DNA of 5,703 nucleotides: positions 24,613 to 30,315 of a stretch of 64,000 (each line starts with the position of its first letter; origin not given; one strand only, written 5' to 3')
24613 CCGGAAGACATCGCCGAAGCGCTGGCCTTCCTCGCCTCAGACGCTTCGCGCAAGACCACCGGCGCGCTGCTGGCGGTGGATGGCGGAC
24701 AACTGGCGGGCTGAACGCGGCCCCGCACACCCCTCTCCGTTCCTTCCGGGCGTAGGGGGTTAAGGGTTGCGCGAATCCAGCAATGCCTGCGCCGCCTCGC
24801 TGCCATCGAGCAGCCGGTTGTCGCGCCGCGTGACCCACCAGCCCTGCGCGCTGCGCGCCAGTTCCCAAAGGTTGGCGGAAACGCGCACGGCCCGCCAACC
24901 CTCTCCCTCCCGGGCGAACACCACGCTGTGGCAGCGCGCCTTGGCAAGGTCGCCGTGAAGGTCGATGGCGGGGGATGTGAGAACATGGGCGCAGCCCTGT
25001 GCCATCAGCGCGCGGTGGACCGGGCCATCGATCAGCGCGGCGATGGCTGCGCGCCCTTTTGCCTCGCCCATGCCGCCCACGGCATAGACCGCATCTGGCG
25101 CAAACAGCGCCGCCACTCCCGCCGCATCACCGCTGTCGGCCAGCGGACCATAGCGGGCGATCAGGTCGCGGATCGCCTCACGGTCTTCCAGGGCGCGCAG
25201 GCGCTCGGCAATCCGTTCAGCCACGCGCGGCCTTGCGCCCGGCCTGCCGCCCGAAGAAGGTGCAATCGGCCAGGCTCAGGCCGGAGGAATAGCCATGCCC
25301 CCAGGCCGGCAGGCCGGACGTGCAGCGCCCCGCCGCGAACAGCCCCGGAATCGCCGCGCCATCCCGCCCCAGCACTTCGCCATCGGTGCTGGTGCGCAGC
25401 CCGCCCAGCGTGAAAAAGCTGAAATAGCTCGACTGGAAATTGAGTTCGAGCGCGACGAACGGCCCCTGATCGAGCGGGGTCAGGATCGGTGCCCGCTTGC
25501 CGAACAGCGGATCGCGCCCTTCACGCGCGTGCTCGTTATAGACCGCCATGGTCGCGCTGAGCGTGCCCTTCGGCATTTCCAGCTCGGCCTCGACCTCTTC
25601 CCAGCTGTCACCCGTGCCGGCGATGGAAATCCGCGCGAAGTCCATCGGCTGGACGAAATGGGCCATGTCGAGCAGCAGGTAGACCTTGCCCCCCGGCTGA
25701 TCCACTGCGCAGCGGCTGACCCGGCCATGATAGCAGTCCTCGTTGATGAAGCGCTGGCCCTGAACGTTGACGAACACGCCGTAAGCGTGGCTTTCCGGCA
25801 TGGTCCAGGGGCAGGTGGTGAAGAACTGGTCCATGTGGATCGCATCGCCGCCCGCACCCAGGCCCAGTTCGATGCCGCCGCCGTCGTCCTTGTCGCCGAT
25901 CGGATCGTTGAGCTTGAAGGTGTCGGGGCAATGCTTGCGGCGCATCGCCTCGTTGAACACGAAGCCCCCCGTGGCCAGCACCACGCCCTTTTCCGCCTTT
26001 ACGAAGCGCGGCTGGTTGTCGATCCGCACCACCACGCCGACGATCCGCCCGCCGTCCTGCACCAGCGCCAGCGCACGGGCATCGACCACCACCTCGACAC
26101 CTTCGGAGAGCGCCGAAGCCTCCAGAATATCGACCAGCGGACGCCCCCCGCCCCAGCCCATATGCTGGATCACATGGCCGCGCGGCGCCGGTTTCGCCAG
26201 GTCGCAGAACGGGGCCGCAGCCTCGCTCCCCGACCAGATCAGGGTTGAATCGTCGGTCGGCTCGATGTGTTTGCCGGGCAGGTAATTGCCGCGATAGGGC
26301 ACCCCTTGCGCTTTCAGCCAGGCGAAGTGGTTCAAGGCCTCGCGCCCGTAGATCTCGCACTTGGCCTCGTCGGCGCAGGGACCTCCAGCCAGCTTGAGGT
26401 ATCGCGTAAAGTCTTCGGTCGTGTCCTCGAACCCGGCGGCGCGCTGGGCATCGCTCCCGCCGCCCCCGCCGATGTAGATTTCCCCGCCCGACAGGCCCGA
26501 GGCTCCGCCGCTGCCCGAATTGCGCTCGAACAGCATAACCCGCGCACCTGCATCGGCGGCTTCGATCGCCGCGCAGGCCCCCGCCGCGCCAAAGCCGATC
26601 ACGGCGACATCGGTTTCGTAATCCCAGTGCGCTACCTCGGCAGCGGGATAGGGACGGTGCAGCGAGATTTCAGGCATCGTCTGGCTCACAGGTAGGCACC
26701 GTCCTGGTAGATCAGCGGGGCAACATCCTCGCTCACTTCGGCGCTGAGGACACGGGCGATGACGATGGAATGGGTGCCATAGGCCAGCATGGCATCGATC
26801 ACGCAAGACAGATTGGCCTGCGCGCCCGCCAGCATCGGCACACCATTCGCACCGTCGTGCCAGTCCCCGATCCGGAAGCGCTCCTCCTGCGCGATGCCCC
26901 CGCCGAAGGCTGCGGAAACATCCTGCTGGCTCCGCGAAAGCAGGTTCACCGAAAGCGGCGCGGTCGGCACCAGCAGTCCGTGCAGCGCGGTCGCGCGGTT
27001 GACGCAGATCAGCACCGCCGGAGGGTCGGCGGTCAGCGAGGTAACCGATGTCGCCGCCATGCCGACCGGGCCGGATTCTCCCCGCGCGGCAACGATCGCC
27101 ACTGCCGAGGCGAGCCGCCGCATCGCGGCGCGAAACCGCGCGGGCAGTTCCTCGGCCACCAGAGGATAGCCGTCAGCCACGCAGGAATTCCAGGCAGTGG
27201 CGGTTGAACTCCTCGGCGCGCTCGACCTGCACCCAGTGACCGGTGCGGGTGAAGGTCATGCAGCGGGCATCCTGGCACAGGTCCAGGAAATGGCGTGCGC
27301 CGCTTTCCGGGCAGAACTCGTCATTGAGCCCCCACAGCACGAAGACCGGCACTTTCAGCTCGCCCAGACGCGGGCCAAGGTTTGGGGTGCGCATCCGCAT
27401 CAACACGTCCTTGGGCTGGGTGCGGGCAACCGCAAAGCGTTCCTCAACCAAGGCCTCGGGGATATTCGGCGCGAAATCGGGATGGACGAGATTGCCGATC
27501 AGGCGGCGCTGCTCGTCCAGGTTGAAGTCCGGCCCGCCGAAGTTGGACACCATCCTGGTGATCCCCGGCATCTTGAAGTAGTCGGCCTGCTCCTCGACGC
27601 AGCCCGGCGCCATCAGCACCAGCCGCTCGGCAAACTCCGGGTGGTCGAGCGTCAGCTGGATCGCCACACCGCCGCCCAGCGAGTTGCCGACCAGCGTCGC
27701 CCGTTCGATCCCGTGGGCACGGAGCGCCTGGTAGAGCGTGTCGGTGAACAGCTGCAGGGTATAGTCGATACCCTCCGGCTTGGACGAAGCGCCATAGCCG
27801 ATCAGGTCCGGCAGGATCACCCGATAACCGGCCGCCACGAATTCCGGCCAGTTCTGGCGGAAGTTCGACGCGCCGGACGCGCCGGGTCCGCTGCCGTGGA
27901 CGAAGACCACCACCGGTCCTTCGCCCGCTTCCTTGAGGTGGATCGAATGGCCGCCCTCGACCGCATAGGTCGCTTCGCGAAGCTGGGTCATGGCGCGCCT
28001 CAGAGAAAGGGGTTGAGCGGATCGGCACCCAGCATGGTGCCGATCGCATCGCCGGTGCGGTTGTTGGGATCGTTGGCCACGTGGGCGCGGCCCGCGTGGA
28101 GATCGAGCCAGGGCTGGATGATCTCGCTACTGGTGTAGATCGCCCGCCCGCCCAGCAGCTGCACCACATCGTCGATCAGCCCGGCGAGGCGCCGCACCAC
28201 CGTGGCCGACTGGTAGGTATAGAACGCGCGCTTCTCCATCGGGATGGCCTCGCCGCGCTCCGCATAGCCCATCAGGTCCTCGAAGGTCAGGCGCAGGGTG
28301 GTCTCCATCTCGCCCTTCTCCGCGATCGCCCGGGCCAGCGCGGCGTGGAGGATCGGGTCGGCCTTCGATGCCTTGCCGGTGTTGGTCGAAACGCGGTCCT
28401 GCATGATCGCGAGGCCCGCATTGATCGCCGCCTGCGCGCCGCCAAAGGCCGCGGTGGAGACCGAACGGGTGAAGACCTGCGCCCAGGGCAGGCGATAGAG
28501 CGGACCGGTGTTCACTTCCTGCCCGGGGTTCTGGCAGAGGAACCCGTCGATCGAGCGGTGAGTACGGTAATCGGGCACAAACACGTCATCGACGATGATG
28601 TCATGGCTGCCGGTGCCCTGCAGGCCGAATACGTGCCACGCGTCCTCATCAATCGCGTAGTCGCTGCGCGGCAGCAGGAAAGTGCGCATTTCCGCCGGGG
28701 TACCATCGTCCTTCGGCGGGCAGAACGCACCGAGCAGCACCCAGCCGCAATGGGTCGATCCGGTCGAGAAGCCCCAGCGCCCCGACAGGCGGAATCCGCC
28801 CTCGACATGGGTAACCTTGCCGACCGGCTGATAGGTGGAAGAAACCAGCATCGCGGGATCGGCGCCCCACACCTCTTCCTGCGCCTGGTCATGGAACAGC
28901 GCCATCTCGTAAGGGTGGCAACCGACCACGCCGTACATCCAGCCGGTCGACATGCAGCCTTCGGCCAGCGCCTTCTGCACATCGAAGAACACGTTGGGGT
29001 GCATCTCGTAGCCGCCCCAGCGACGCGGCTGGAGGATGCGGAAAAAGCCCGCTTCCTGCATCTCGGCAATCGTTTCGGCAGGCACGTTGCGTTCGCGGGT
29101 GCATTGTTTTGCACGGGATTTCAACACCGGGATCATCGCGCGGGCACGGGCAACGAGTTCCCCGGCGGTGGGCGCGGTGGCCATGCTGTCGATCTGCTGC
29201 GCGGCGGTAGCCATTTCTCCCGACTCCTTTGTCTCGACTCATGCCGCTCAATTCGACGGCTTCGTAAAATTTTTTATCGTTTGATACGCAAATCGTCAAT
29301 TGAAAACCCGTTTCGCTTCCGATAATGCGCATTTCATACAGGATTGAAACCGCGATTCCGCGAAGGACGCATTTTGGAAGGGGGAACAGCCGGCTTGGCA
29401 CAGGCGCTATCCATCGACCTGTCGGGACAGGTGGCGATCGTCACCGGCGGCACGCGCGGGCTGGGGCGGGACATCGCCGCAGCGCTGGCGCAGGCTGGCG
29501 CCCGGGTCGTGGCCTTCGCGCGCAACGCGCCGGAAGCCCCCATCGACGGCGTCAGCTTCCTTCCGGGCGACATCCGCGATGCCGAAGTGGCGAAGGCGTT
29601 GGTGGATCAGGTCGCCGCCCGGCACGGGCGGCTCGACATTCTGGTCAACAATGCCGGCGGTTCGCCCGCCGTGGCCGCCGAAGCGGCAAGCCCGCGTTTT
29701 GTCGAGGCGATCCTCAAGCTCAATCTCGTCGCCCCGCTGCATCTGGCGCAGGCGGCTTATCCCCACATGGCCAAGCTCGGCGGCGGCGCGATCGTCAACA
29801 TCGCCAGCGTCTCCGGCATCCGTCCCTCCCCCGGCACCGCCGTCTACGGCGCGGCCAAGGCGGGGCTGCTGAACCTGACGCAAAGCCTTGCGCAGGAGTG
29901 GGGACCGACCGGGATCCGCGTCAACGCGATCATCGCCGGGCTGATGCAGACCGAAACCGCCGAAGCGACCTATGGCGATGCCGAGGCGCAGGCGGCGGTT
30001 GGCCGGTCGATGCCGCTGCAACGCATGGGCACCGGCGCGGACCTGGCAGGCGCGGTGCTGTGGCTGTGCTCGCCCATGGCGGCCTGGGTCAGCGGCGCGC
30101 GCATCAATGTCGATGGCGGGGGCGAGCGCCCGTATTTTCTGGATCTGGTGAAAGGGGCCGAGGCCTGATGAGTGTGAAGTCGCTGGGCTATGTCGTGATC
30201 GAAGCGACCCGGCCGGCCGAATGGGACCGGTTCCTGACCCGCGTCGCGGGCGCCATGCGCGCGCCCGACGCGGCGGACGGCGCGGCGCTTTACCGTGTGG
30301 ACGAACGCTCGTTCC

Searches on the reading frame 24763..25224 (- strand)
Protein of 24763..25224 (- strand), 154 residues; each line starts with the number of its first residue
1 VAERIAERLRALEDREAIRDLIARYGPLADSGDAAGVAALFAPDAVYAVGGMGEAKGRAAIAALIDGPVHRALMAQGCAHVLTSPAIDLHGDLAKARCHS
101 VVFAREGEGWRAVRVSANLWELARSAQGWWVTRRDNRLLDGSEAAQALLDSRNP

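Call 13: search_protein_families(library=pfam, proteins=[window:24763-25224:-], max_evalue=0.00001)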
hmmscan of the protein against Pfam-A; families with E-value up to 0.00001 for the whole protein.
window:24763-25224:- (154 aa): 1 family
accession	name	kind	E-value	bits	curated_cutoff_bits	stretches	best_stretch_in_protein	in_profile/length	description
PF13577.12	SnoaL_4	-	1.3e-28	100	24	1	11-135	2-126/126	SnoaL-like domain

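Call 65: search_solved_structures(query=window:24763-25224:-, max_evalue=0.01)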
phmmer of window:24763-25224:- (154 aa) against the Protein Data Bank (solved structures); distinct sequences matched with E-value up to 0.01: 6.
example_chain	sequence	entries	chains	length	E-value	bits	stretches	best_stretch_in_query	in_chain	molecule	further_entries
2rfr_A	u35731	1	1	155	5.7e-49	169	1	4-151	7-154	Uncharacterized protein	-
3b8l_A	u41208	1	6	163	1.4e-07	34.7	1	12-134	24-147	Uncharacterized protein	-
8t6n_E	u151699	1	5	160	0.0007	22.7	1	13-104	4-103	T33-27.1 : A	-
3nm2_A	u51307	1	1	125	0.0025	20.9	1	19-62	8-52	Steroid Delta-isomerase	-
3ov4_A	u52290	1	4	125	0.0039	20.3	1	19-62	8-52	Steroid Delta-isomerase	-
8bl5_A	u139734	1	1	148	0.0063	19.6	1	11-122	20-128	Sam0.2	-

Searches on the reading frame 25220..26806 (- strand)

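Call 13: search_protein_families(library=pfam, proteins=[window:25220-26806:-], max_evalue=0.00001)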
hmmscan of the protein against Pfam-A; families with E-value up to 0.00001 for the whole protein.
window:25220-26806:- (529 aa): 3 families
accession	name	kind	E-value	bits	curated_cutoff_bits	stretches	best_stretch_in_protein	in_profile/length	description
PF00890.30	FAD_binding_2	-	5.5e-47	161.3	20.4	1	66-500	1-404/414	FAD binding domain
PF01266.30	DAO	-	5.4e-12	46.3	27.9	1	66-283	1-206/353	FAD dependent oxidoreductase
PF12831.13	FAD_oxidored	-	3.8e-08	33.5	27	1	66-104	1-39/416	FAD dependent oxidoreductase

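Call 46: search_protein_families(library=ncbifam, proteins=[window:25220-26806:-], max_evalue=0.00001)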
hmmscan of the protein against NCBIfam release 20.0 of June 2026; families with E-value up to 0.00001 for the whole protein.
window:25220-26806:- (529 aa): 31 families (the best 25 are shown)
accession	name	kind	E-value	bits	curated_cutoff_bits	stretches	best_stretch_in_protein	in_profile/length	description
NF005510.0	PRK07121.1-3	subfamily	1.2e-239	796.1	481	1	44-528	2-488/492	FAD-binding protein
NF005512.0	PRK07121.1-5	subfamily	2.9e-121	405.4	812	1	50-528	7-488/489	FAD-binding protein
NF005508.0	PRK07121.1-1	equivalog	5.5e-112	374.8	537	1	55-528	11-492/497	FAD-binding protein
NF005511.0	PRK07121.1-4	equivalog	1.5e-107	360.4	466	2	265-528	261-541/553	FAD-binding protein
NF005513.0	PRK07121.1-6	equivalog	1.6e-77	261.2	608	2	64-264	6-205/533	FAD-binding protein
NF005509.0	PRK07121.1-2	subfamily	4.6e-69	233.4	630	1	54-527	32-522/527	FAD-binding protein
TIGR01813.1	flavo_cyto_c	subfamily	1.2e-48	166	285.45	2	208-523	117-443/444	flavocytochrome c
NF004789.0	PRK06134.1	subfamily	3.1e-42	144.9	747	2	216-528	211-569/581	FAD-dependent oxidoreductase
NF005064.0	PRK06481.1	equivalog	5.8e-41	140.7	542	1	221-527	189-500/506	flavocytochrome c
NF006130.0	PRK08274.1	equivalog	5.3e-40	137.6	369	1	64-528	5-460/467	FAD-dependent tricarballylate dehydrogenase TcuA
NF053717.1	VnlPnlRedVprA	equivalog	4.9e-39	134.5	600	3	400-526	356-478/481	vinyl phenol reductase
NF009478.0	PRK12844.1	equivalog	2.2e-38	131.9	789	2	221-527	209-549/559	3-ketosteroid-delta-1-dehydrogenase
NF005882.1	PRK07843.1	equivalog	2.7e-37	128.4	788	2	219-508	199-528/547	3-oxosteroid 1-dehydrogenase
NF009477.0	PRK12843.1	equivalog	5.9e-37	127.4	758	2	224-494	223-537/578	FAD-dependent oxidoreductase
NF009473.0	PRK12835.1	subfamily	2.4e-36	125.3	837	3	57-159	4-103/585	FAD-binding protein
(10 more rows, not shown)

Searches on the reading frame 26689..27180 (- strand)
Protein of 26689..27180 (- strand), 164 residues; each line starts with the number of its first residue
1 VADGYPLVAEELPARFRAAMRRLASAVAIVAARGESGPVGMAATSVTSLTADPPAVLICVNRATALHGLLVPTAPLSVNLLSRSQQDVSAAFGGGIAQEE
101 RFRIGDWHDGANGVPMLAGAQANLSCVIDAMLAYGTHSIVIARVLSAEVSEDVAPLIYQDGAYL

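Call 13: search_protein_families(library=pfam, proteins=[window:26689-27180:-], max_evalue=0.00001)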
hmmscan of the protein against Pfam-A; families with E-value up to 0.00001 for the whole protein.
window:26689-27180:- (164 aa): 1 family
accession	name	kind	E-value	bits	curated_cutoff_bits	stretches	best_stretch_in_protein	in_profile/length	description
PF01613.24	Flavin_Reduct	-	4.5e-38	131.2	27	1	20-163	1-149/153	Flavin reductase like domain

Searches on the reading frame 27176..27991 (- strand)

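Call 13: search_protein_families(library=pfam, proteins=[window:27176-27991:-], max_evalue=0.00001)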
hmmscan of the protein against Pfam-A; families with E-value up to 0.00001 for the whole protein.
window:27176-27991:- (272 aa): 3 families
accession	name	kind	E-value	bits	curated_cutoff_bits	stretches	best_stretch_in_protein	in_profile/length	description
PF00561.26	Abhydrolase_1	-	1.3e-25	90.9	25.8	1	26-258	1-244/245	alpha/beta hydrolase fold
PF12697.13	Abhydrolase_6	-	3.2e-22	80.7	26.3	1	28-263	1-215/217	Alpha/beta hydrolase family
PF12146.15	Hydrolase_4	-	7e-16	58.7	27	1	27-134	6-114/239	Serine aminopeptidase, S33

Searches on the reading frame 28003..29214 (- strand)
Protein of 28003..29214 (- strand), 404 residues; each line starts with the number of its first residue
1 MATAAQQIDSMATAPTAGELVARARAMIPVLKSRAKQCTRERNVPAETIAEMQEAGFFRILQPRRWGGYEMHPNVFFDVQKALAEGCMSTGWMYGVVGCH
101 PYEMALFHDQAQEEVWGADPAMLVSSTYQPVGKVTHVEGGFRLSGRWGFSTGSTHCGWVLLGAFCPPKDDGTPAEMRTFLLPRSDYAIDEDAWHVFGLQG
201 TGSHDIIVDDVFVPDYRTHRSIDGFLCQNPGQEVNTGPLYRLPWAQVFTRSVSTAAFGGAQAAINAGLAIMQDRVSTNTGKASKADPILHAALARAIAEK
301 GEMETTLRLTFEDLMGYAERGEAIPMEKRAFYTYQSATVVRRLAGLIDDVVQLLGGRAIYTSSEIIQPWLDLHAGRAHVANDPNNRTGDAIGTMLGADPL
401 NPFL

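Call 13: search_protein_families(library=pfam, proteins=[window:28003-29214:-], max_evalue=0.00001)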
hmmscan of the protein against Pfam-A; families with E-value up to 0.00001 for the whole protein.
window:28003-29214:- (404 aa): 2 families
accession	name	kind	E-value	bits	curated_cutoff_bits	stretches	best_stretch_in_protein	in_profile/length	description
PF08028.16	Acyl-CoA_dh_2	-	4.3e-14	53.4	22.7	1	253-382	4-133/134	Acyl-CoA dehydrogenase, C-terminal domain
PF02771.21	Acyl-CoA_dh_N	-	3.9e-06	27.7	22.9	1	31-98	19-86/113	Acyl-CoA dehydrogenase, N-terminal domain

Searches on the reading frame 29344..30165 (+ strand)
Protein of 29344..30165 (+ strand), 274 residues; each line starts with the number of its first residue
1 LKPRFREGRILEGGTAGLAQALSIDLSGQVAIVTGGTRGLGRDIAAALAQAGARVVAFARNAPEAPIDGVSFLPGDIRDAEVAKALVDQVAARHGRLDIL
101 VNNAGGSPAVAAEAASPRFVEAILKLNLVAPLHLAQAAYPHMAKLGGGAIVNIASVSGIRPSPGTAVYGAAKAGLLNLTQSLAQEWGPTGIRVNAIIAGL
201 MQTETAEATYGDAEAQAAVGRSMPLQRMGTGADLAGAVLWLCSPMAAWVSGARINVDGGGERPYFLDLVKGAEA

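Call 13: search_protein_families(library=pfam, proteins=[window:29344-30165:+], max_evalue=0.00001)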
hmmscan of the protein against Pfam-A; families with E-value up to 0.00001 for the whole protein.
window:29344-30165:+ (274 aa): 5 families
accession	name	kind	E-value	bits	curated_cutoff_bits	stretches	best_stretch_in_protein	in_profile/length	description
PF13561.12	adh_short_C2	-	1.3e-55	189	27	1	38-259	6-234/236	Enoyl-(Acyl carrier protein) reductase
PF00106.31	adh_short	-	2.5e-50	171.1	26.6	1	29-208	1-189/195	short chain dehydrogenase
PF23441.1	SDR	-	1.9e-08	34.4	27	1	77-229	70-223/258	SDR-like rossmann domain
PF08659.16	KR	-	1.5e-07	31.9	22.6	1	31-199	3-176/180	KR domain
PF01370.27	Epimerase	-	3.6e-07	30.3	20.9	1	32-155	2-115/240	NAD dependent epimerase/dehydratase family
